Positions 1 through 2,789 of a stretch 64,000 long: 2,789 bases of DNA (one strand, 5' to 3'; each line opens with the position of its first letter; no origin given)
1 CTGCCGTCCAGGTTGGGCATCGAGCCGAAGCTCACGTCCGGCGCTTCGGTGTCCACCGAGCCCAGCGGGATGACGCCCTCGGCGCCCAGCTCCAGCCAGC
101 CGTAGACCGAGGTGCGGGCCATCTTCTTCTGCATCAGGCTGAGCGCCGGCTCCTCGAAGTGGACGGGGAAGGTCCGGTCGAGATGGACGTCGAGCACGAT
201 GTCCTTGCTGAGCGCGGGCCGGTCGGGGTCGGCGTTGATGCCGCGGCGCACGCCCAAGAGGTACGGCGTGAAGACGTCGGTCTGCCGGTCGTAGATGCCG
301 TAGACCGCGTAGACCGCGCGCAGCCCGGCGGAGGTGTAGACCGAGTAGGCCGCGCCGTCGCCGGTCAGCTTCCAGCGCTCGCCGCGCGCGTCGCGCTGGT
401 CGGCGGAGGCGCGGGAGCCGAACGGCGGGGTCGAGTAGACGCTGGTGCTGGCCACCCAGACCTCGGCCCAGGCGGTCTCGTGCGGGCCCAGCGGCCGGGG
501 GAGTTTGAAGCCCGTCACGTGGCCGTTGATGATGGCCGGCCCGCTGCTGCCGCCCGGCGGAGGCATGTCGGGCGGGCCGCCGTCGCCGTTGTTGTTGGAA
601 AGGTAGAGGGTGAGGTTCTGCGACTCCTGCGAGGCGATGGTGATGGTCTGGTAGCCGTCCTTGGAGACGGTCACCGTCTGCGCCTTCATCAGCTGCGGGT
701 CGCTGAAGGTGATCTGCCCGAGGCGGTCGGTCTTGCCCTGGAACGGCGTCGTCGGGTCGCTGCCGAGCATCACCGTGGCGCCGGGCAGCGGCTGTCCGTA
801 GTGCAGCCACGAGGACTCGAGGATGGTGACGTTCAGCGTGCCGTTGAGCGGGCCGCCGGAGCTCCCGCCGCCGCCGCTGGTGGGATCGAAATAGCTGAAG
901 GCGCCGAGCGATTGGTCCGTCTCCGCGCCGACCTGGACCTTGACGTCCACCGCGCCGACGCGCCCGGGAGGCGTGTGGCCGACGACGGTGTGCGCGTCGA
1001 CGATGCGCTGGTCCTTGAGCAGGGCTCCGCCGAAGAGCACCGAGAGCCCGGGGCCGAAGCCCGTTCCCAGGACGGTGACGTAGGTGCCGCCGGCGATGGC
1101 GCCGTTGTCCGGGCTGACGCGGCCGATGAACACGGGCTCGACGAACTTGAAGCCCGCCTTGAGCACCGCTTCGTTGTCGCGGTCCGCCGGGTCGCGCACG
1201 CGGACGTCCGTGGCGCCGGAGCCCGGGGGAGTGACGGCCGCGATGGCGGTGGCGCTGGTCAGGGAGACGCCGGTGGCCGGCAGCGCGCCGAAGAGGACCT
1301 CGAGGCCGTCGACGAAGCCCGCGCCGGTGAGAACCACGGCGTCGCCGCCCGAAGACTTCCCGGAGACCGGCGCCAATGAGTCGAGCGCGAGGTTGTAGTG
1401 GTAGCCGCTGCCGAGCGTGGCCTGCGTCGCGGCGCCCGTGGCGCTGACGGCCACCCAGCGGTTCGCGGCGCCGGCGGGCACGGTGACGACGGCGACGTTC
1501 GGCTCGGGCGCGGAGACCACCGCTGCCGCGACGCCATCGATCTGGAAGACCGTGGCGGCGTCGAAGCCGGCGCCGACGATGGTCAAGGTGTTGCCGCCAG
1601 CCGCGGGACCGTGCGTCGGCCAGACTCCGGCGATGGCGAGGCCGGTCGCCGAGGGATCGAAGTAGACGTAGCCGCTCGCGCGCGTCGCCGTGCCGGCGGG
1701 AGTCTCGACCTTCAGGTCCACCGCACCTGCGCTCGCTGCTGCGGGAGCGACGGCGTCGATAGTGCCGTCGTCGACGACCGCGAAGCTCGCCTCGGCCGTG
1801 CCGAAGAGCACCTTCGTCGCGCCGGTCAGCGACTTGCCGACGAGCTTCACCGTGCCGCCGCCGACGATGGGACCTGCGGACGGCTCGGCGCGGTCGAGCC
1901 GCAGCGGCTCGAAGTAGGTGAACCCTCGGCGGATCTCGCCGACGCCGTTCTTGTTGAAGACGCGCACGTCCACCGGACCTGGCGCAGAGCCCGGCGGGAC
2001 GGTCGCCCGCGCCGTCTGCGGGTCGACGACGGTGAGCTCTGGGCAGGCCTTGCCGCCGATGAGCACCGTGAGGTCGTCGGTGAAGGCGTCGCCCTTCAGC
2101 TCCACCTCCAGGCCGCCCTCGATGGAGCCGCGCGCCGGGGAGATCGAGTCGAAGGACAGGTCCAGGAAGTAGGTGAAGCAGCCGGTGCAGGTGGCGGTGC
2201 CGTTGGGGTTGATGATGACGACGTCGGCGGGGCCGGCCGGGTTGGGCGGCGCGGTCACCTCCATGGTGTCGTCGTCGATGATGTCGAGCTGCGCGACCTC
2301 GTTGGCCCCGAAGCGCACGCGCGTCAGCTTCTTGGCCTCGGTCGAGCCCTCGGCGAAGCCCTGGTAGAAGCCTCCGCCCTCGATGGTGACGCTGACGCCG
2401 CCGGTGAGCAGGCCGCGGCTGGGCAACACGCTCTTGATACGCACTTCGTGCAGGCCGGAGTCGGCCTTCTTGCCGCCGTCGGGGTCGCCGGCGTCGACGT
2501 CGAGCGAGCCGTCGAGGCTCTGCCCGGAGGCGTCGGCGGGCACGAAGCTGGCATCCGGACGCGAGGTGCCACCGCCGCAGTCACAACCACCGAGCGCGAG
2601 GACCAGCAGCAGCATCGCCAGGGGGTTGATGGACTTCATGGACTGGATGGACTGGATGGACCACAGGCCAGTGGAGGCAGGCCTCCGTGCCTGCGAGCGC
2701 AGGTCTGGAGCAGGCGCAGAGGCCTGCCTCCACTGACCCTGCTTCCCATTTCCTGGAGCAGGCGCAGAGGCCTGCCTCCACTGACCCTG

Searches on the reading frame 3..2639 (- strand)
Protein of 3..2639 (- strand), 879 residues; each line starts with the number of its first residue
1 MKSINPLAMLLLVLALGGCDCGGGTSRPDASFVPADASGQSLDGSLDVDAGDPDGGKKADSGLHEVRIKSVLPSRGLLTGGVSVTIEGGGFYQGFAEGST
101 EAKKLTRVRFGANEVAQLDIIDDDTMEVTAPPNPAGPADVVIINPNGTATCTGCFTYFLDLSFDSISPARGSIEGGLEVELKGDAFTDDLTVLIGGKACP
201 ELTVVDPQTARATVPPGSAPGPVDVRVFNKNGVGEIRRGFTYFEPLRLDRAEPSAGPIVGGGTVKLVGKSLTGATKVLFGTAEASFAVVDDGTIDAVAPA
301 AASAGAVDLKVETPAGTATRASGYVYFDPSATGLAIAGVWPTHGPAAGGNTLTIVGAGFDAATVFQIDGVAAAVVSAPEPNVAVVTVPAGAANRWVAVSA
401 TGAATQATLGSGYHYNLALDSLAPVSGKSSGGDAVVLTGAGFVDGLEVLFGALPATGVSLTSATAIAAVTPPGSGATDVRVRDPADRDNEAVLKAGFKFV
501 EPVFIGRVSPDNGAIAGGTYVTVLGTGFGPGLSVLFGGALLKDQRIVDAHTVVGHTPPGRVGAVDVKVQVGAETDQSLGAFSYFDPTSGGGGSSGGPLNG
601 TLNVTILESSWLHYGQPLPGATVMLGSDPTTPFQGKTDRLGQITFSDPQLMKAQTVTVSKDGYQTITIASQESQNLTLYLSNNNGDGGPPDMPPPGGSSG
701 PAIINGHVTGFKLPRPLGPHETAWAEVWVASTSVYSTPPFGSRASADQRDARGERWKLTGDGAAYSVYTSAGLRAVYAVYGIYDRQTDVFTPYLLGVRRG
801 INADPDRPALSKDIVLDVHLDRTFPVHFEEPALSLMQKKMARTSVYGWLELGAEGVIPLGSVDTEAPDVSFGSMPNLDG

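Call 7: search_protein_families(library=pfam, proteins=[window:3-2639:-], max_evalue=0.01)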
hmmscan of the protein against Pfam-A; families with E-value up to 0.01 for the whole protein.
window:3-2639:- (879 aa): 3 families
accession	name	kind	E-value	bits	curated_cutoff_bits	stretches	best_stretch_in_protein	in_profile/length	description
PF01833.30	TIG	-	3.3e-59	197.3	20.9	6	162-234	2-76/84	IPT/TIG domain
PF20144.5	TIG_SUH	-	8.5e-06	26.3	24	0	432-475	15-57/94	TIG domain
PF13620.12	CarboxypepD_reg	-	7.7e-05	23.4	32.3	1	615-669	11-65/82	Carboxypeptidase regulatory-like domain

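Call 8: search_protein_families(library=ncbifam, proteins=[window:3-2639:-], max_evalue=0.01)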
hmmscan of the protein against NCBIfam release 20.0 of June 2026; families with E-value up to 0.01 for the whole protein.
window:3-2639:- (879 aa): 1 family
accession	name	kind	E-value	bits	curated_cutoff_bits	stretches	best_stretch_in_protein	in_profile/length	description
NF058597.1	CoaZ_rpt_PGGG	domain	1.1e-19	70.3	30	4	164-232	6-76/88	choice-of-anchor Z repeating domain-containing protein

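Call 38: find_homologous_proteins(query=window:3-2639:-)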
Query window:3-2639:- (879 aa): 228 proteins with E <= 0.001 among 8000 candidates; the best 120 are listed.
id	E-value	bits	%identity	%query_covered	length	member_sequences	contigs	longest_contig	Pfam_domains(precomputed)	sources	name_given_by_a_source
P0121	0.0e+0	1946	100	100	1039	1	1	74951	PF01833.31,PF20144.6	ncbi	ncbi:MAG TPA: IPT/TIG domain-containing protein [Myxococcales bacterium]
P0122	0.0e+0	1208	64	99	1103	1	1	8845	PF01833.31,PF20144.6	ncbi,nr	ncbi:MAG: IPT/TIG domain-containing protein [Deltaproteobacteria bacterium]|nr:IPT/TIG domain-contai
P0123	0.0e+0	1172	64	95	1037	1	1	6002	PF01833.31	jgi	jgi:hypothetical protein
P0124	0.0e+0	1115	61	99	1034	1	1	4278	PF01833.31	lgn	-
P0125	0.0e+0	1098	60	97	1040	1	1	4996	PF01833.31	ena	-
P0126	3.4e-274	930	54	97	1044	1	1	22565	PF01833.31,PF20144.6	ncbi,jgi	ncbi:MAG: IPT/TIG domain-containing protein [Myxococcales bacterium]|jgi:hypothetical protein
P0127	1.1e-270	919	52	98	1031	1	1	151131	PF01833.31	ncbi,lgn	-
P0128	3.0e-270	917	54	97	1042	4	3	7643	PF01833.31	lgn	-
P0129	2.2e-262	891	51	95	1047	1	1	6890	PF01833.31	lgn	-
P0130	3.4e-253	861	51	94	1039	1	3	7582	PF01833.31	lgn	-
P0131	3.4e-242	824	50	97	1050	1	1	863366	PF01833.31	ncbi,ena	-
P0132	5.6e-240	817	50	93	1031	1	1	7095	PF01833.31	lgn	-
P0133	1.0e-237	810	48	95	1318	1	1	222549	PF01833.31,PF13620.13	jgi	jgi:hypothetical protein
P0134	3.2e-236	805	49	95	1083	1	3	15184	PF01833.31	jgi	jgi:hypothetical protein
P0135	1.9e-225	769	51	83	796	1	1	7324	PF01833.31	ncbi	-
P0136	1.9e-218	746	46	100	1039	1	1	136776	PF01833.31,PF20144.6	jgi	jgi:hypothetical protein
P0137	8.1e-196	671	44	99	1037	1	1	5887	PF01833.31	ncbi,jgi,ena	jgi:hypothetical protein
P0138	6.7e-165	569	45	70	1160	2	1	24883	PF01833.31,PF20144.6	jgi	-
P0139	2.5e-154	534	42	70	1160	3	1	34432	PF01833.31,PF20144.6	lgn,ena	-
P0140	2.8e-146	507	45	72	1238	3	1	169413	PF01833.31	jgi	jgi:hypothetical protein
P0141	1.1e-145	505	44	75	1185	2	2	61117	PF01833.31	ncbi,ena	-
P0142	3.7e-144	500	42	76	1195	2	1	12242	PF01833.31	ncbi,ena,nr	ncbi:MAG TPA: IPT/TIG domain-containing protein [Myxococcales bacterium]|nr:IPT/TIG domain-containin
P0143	1.3e-138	482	44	75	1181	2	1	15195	PF01833.31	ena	-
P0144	1.4e-134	468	36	100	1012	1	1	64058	PF01833.31,PF20144.6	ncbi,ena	-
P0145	4.9e-133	463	38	96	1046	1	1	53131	PF01833.31,PF20144.6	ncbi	-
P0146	7.4e-125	436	37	97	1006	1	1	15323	PF01833.31,PF20144.6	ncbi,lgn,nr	ncbi:MAG: IPT/TIG domain-containing protein [Deltaproteobacteria bacterium]|nr:IPT/TIG domain-contai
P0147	8.2e-123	429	36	93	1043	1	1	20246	PF01833.31,PF20144.6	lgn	-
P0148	3.6e-119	417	34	57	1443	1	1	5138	PF01833.31,PF20144.6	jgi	jgi:hypothetical protein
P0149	9.4e-116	406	36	95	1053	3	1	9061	PF01833.31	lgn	-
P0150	1.3e-112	396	36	95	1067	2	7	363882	PF01833.31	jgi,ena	-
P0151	3.0e-112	395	36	99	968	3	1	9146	PF01833.31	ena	-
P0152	8.0e-112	393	35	93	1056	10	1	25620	PF01833.31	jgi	-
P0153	4.2e-108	381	35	92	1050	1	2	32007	PF01833.31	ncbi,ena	-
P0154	6.0e-107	377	35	93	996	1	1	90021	PF01833.31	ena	-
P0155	4.1e-94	334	32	52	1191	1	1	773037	PF01833.31,PF20144.6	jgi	jgi:LPXTG-motif cell wall-anchored protein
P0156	7.1e-94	334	35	75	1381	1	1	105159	PF01833.31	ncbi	ncbi:MAG: IPT/TIG domain-containing protein [Myxococcota bacterium]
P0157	7.3e-92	327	38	70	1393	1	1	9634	PF01833.31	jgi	-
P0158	9.4e-92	327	38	72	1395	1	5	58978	PF01833.31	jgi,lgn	jgi:hypothetical protein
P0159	4.9e-91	324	33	99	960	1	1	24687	PF01833.31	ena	-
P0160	3.2e-90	322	34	75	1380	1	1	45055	PF01833.31,PF20144.6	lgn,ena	-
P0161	5.9e-88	314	33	59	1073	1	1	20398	PF01833.31,PF20144.6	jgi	jgi:hypothetical protein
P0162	4.6e-85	305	31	82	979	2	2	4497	PF01833.31,PF13620.13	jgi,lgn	jgi:hypothetical protein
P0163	5.7e-85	304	35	70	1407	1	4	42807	PF01833.31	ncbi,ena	-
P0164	7.9e-85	304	29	59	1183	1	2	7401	PF01833.31,PF20144.6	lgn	-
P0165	9.8e-85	303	33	96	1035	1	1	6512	PF01833.31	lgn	-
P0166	1.9e-84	302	32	90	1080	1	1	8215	PF01833.31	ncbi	-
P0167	4.1e-84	301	31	59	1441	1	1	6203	PF01833.31,PF20144.6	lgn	-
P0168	6.1e-84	301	31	91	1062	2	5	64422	PF01833.31,PF13620.13,PF20144.6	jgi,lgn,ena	-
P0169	2.4e-83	299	31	96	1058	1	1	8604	PF01833.31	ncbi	-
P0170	2.8e-83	299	34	59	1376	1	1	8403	PF01833.31,PF20144.6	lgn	-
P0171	3.9e-83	298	34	77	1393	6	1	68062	PF01833.31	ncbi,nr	ncbi:MAG: IPT/TIG domain-containing protein [Deltaproteobacteria bacterium]|nr:IPT/TIG domain-contai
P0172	1.5e-82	296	34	75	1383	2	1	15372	PF01833.31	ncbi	-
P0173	2.6e-81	292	32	100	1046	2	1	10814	PF01833.31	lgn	-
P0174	2.5e-80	289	31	95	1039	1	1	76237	PF01833.31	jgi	jgi:hypothetical protein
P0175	2.7e-80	289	33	42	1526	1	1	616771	PF01833.31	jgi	jgi:hypothetical protein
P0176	1.3e-79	287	34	78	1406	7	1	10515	PF01833.31,PF20144.6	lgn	-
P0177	5.0e-79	285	36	75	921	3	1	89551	PF01833.31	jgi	-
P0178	8.4e-79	284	33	73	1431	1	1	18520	PF01833.31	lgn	-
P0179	9.1e-79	284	34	77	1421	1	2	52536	PF01833.31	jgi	jgi:hypothetical protein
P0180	2.0e-78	283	35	73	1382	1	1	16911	PF01833.31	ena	-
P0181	3.0e-77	279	33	79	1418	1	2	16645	PF01833.31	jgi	-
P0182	4.3e-77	278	35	70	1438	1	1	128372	PF01833.31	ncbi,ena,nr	ncbi:MAG: hypothetical protein EXR79_03925 [Myxococcales bacterium]|nr:hypothetical protein [Myxococ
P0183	2.2e-74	269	32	61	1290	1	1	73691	PF16179.12,PF01833.31,PF20144.6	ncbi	-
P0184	7.2e-74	268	33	59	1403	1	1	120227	PF17963.8,PF01833.31,PF03797.26,PF20144.6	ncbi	-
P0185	5.0e-71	258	31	59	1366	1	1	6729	PF19079.6,PF01833.31,PF20144.6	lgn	-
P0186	2.8e-69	252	35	57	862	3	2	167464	PF01833.31,PF20144.6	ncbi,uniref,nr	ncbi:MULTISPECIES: S-layer family protein [Nocardia]|uniref:beta strand repeat-containing protein n=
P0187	6.6e-69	251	33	59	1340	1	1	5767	PF28433.1,PF01833.31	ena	-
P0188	2.2e-68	249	34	70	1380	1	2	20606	PF01833.31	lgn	-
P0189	6.4e-68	248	31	95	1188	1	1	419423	PF01833.31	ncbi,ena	-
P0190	7.5e-68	248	32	78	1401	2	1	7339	PF01833.31,PF20144.6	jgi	jgi:hypothetical protein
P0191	1.1e-67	247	29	59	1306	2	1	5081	PF01833.31,PF20144.6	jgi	-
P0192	8.9e-66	241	30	59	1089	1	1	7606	PF01833.31,PF20144.6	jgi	jgi:hypothetical protein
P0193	3.4e-63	232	33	55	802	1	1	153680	PF01833.31,PF20144.6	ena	-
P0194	1.2e-62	230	32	56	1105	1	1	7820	PF16179.12,PF01833.31,PF20144.6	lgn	-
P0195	2.7e-62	229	33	65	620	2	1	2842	PF01833.31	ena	-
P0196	3.1e-62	229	32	54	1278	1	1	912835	PF05257.23,PF01833.31,PF01453.31,PF14734.13,PF20144.6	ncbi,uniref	ncbi:IPT/TIG domain-containing protein [Terrabacter sp. NPDC080008]|uniref:IPT/TIG domain-containing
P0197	9.5e-62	227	32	68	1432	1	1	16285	PF13715.13,PF01833.31,PF14686.13,PF17802.8,PF00775.28,PF13620.13,PF22904.4,PF17210.10,PF20144.6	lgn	-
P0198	2.6e-61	226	31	48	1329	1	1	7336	PF01833.31,PF20144.6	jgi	jgi:hypothetical protein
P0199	1.1e-60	224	30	59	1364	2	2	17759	PF01833.31,PF23759.2,PF20144.6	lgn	-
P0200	1.1e-60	224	35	57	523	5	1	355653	PF01833.31,PF20144.6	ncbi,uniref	ncbi:IPT/TIG domain-containing protein [Streptomyces lydicus]|uniref:IPT/TIG domain-containing prote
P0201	4.5e-60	222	32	57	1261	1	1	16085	PF05257.23,PF01833.31,PF01453.31,PF14734.13,PF20144.6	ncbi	ncbi:MAG: IPT/TIG domain-containing protein [Terrabacter sp.]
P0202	1.7e-59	220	31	97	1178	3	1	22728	PF01833.31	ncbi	-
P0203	3.0e-59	219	31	65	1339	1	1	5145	PF01839.30,PF01833.31,PF13517.13,PF20144.6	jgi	jgi:hypothetical protein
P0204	2.8e-58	216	35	59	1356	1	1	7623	PF01833.31,PF23759.2,PF20144.6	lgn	-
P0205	6.5e-58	215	27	96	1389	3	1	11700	PF01833.31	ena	-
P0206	1.3e-57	214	34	53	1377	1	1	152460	PF01833.31,PF01436.28,PF20144.6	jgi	jgi:IPT/TIG domain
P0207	2.0e-57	213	33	64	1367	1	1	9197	PF04151.22,PF01833.31,PF20144.6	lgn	-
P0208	2.1e-57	213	31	54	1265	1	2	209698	PF01833.31,PF20144.6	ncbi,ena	-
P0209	2.8e-57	213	34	59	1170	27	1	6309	PF01833.31,PF03781.23,PF20144.6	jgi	jgi:formylglycine-generating enzyme required for sulfatase activity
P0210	3.6e-57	212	30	59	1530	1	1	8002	PF04151.22,PF01833.31,PF20144.6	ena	-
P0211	7.1e-57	211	30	65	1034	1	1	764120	PF01833.31,PF20144.6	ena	-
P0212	1.6e-56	210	32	53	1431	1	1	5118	PF01833.31,PF20144.6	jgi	jgi:hypothetical protein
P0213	2.1e-56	210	29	98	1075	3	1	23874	PF01833.31,PF20144.6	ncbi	-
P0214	2.6e-56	209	30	60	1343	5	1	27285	PF01833.31,PF20144.6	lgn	-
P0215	5.4e-56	208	33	61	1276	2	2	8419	PF05257.23,PF01833.31,PF01453.31,PF20144.6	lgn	-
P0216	2.0e-55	206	33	53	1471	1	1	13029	PF01833.31,PF14734.13,PF20144.6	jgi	jgi:hypothetical protein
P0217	1.1e-53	201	29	100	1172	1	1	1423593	PF01833.31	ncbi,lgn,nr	ncbi:MAG: IPT/TIG domain-containing protein [Deltaproteobacteria bacterium]|nr:IPT/TIG domain-contai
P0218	3.3e-53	199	34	54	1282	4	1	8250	PF01833.31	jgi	jgi:hypothetical protein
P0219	4.2e-53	199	29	57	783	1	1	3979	PF01833.31,PF20144.6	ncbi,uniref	ncbi:IPT/TIG domain-containing protein, partial [Devosia insulae]|uniref:IPT/TIG domain-containing p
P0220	7.2e-53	198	31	59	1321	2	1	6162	PF01833.31,PF16640.12,PF03797.26,PF20144.6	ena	-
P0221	1.4e-52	197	33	59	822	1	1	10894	PF01833.31,PF20144.6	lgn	-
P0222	1.6e-52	197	31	46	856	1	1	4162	PF01833.31,PF20144.6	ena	-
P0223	4.4e-52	195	32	54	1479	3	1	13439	PF01833.31,PF16640.12,PF03797.26,PF20144.6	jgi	jgi:hypothetical protein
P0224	1.3e-51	194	33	54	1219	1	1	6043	PF01839.30,PF01833.31,PF13517.13,PF20144.6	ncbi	-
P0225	6.2e-50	188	31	50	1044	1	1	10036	PF01833.31,PF20144.6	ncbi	-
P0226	6.9e-50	188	34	56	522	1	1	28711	PF01833.31,PF20144.6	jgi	jgi:hypothetical protein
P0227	2.6e-49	186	30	59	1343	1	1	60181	PF22352.3,PF00801.27,PF01833.31,PF17957.8,PF13091.13,PF17941.8,PF18911.7,PF20144.6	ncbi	ncbi:MAG: IPT/TIG domain-containing protein [Blastocatellia bacterium]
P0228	1.1e-48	184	28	61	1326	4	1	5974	PF01833.31,PF16640.12,PF03797.26,PF20144.6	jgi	jgi:hypothetical protein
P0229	1.0e-47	181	30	66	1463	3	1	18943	PF01833.31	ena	-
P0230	2.5e-47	180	28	98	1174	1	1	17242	PF01833.31,PF20144.6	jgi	jgi:hypothetical protein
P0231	1.2e-46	177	34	59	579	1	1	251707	PF01833.31,PF20144.6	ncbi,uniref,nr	ncbi:beta strand repeat-containing protein [Nocardia australiensis]|uniref:beta strand repeat-contai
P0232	1.6e-46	177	33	52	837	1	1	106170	PF01833.31,PF12810.14,PF14734.13,PF20144.6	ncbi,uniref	ncbi:IPT/TIG domain-containing protein [Streptosporangium sp. NPDC051022]|uniref:IPT/TIG domain-cont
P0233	1.7e-46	177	31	62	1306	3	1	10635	PF01833.31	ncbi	ncbi:MAG: hypothetical protein RIT45_3101, partial [Pseudomonadota bacterium]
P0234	3.3e-46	176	33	59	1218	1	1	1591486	PF01833.31,PF03797.26,PF19078.7,PF20144.6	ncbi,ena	-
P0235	3.9e-46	176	30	52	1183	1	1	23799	PF01833.31,PF28321.1,PF20144.6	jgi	jgi:hypothetical protein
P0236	7.1e-46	175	30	59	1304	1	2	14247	PF01833.31,PF01436.28,PF20144.6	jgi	jgi:hypothetical protein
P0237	8.8e-46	175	32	63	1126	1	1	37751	PF01833.31,PF13620.13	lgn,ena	-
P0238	1.5e-45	174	29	70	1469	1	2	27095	PF01833.31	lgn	-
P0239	2.9e-45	173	31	53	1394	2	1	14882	PF00160.27,PF01833.31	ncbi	-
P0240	3.5e-44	169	28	98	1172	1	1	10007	PF01833.31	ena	-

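Call 73: search_protein_families(library=padloc, proteins=[P0121], max_evalue=0.001)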
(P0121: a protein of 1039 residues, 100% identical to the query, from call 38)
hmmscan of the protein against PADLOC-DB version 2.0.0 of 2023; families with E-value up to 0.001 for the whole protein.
P0121 (1039 aa): 0 families
